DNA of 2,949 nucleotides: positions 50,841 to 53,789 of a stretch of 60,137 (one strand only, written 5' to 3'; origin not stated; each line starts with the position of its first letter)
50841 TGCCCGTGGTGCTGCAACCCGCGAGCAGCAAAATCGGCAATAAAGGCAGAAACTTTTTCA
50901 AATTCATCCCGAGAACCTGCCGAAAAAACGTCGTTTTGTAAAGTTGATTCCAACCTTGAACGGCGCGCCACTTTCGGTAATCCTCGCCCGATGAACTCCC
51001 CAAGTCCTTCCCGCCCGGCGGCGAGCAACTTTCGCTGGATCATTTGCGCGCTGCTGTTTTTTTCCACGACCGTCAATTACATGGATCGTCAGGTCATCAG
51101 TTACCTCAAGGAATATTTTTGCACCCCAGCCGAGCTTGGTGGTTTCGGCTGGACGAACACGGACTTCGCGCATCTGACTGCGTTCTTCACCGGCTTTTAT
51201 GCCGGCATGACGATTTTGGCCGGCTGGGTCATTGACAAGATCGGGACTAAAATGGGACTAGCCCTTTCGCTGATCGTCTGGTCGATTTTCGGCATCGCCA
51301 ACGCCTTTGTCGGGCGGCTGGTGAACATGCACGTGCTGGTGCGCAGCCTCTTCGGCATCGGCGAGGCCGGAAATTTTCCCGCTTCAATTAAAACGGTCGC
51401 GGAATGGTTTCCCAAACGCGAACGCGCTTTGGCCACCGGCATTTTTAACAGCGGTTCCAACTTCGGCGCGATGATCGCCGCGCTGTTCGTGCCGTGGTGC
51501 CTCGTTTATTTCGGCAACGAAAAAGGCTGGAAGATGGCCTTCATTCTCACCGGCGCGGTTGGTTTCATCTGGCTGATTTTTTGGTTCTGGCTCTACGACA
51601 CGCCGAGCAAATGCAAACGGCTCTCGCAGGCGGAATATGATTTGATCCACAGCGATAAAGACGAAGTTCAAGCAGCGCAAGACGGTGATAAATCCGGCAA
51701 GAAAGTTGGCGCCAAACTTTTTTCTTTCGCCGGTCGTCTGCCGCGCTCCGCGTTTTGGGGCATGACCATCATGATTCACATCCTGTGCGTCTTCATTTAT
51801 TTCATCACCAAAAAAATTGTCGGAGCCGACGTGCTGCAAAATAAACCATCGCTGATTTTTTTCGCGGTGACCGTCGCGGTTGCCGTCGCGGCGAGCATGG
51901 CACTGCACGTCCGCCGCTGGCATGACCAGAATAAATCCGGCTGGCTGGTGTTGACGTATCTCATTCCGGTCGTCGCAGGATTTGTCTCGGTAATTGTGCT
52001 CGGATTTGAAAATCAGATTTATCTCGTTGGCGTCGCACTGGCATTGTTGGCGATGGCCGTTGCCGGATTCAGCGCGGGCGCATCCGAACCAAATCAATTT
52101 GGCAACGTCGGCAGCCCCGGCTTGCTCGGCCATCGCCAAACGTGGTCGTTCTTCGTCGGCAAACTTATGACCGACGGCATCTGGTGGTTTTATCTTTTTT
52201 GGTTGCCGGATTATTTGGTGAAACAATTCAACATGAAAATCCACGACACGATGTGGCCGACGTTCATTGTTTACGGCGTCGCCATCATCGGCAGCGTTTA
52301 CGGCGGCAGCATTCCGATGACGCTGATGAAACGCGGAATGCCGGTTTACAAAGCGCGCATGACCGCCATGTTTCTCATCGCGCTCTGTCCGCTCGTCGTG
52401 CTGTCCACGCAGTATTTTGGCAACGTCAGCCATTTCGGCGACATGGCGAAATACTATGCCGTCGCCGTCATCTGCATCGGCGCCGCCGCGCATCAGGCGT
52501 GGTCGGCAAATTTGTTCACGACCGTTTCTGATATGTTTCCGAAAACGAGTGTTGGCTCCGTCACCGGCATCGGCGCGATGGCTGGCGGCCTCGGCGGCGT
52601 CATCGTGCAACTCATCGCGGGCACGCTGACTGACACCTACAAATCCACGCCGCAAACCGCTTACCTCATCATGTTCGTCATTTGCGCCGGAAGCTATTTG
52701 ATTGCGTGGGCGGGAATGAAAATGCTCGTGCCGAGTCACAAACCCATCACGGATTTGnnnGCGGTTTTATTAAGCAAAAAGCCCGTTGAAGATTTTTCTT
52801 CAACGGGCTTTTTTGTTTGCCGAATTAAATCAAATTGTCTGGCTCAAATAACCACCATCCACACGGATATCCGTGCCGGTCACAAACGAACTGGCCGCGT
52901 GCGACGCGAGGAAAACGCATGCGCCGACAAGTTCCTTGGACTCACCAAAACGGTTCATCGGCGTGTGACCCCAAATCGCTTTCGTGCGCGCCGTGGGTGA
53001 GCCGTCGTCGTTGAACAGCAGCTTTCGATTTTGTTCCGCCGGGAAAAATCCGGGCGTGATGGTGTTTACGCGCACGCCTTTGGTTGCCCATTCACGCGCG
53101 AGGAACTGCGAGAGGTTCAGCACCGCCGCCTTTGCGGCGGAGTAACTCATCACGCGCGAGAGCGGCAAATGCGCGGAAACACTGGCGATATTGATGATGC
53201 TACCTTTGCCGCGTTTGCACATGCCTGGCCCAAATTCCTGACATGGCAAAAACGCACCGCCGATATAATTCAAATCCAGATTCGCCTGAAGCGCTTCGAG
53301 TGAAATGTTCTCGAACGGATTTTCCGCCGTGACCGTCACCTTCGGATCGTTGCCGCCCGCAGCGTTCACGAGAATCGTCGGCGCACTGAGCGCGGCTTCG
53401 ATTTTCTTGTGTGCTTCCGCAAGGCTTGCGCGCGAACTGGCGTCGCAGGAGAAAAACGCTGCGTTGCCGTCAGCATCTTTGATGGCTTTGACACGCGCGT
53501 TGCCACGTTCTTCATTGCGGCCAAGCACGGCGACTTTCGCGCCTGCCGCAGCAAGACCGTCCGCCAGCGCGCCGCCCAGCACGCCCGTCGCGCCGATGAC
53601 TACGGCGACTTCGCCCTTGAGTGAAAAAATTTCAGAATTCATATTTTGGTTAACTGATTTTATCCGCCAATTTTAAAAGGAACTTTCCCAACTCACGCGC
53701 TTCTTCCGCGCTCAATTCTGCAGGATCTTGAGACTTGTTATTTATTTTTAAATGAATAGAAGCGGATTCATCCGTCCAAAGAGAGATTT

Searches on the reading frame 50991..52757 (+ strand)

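Call 7: search_protein_families(library=pfam, proteins=[window:50991-52757:+], max_evalue=0.01)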
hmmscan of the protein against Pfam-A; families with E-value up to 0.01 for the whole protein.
window:50991-52757:+ (589 aa): 3 families
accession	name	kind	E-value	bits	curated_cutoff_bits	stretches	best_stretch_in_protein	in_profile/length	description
PF07690.21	MFS_1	-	3.2e-45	155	33.4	2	22-367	1-313/347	Major Facilitator Superfamily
PF05656.20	DUF805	-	2.7e-19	70.1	25.7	1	243-371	1-110/111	Protein of unknown function (DUF805)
PF00083.30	Sugar_tr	-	4.3e-13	49.4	22.3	1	75-300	64-302/452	Sugar (and other) transporter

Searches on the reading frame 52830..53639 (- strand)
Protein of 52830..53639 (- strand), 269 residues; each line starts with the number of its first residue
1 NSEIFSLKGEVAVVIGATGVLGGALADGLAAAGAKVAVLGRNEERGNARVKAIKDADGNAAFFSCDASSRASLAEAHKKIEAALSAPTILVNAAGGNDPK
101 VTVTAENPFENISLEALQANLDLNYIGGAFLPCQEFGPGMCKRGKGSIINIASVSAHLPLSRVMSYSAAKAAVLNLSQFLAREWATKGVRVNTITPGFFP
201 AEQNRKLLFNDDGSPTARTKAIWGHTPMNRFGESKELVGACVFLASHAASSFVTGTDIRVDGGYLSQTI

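Call 7: search_protein_families(library=pfam, proteins=[window:52830-53639:-], max_evalue=0.01)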
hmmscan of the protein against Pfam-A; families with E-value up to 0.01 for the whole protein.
window:52830-53639:- (269 aa): 5 families
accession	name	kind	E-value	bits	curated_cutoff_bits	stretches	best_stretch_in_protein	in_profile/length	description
PF13561.12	adh_short_C2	-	9.8e-45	153.4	27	1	21-264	8-235/236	Enoyl-(Acyl carrier protein) reductase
PF00106.31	adh_short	-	1.1e-41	143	26.6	1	11-205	2-188/195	short chain dehydrogenase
PF08659.16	KR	-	4.6e-08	33.6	22.6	1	13-95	4-90/180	KR domain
PF05368.20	NmrA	-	8.3e-07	29.3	27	1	13-86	6-76/298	NmrA-like family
PF01370.27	Epimerase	-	2.3e-06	27.6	20.9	1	13-107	2-85/240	NAD dependent epimerase/dehydratase family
